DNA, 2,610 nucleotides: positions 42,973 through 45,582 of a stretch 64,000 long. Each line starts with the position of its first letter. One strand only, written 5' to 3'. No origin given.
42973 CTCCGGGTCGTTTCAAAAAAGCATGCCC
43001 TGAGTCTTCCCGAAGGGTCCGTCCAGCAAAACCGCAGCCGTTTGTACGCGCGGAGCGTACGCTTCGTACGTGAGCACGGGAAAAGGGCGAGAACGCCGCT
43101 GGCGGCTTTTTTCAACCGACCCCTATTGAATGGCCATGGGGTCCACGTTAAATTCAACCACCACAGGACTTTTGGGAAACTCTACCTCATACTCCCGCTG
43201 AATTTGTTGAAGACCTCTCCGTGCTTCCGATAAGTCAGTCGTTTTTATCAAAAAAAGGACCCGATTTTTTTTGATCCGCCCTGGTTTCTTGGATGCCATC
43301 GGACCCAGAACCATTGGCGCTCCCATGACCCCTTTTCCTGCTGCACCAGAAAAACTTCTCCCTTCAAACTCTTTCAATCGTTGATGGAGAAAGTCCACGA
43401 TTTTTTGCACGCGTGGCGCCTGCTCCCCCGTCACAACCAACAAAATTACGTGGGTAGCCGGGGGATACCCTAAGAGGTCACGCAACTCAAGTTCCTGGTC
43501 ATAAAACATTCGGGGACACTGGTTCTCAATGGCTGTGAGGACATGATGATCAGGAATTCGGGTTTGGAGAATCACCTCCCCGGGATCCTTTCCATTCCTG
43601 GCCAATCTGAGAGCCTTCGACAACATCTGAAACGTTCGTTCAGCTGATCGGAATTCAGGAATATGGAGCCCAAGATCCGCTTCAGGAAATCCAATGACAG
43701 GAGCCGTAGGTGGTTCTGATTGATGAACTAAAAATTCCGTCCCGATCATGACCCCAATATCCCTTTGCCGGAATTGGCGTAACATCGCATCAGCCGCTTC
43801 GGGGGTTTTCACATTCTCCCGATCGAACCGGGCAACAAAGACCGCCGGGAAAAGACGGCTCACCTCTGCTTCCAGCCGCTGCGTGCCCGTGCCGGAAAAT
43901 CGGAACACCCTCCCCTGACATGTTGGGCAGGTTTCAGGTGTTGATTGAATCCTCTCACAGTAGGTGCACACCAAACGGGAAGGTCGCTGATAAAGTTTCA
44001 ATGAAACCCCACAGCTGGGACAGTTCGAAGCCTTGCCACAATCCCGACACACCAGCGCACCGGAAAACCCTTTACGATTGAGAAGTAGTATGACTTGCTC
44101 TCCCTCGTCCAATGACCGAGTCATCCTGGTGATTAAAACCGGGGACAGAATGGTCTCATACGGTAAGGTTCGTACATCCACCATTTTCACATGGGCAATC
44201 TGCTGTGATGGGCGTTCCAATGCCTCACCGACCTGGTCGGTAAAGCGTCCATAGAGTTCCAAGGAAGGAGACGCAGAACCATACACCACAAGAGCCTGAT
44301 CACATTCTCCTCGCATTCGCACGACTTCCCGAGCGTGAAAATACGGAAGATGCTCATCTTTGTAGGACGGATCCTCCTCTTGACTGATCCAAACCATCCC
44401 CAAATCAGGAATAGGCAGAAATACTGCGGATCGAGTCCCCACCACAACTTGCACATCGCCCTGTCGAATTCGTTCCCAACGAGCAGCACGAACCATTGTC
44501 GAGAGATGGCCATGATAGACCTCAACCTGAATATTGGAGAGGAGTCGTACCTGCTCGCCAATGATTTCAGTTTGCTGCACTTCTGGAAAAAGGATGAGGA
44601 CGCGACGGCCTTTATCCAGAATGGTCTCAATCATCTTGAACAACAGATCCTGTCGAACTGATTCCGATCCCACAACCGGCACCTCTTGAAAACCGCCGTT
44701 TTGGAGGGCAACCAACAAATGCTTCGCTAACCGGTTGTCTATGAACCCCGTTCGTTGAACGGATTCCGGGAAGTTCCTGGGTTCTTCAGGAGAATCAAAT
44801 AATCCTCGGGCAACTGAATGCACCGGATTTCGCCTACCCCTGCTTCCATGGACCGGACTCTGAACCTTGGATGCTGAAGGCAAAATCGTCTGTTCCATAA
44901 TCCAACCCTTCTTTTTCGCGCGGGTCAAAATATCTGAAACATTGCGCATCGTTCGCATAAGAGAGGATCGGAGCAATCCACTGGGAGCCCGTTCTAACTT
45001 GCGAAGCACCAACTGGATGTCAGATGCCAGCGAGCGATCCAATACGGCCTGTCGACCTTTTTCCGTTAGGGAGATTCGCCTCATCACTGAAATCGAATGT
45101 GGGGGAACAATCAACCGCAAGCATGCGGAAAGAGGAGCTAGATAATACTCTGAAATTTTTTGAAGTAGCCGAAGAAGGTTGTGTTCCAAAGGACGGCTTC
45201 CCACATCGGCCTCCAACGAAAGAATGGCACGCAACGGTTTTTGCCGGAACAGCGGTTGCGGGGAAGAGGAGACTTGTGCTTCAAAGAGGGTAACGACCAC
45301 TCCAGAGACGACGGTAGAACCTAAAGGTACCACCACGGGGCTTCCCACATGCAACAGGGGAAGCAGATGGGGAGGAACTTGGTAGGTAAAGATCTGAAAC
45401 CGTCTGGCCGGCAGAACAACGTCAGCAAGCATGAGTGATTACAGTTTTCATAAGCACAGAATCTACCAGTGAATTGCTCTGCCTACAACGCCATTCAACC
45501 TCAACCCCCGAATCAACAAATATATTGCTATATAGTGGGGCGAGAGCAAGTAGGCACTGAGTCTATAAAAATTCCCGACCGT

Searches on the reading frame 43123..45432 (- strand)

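Call 81: search_protein_families(library=pfam, proteins=[window:43123-45432:-], max_evalue=0.001)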
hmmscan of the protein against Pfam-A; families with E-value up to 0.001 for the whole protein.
window:43123-45432:- (769 aa): 4 families
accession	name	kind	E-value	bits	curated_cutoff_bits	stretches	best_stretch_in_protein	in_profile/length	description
PF17764.6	PriA_3primeBD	-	7.2e-14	51.9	22.7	1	4-110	1-96/96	3'DNA-binding domain (3'BD)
PF18319.7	Zn_ribbon_PriA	-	8.8e-06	26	26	1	471-494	1-24/27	PriA DNA helicase Cys-rich region (CRR) domain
PF00271.37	Helicase_C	-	7.6e-05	23.4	23.5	1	267-335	5-74/110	Helicase conserved C-terminal domain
PF18074.6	PriA_C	-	0.0002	22.6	26.9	1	659-765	2-95/95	Primosomal protein N C-terminal domain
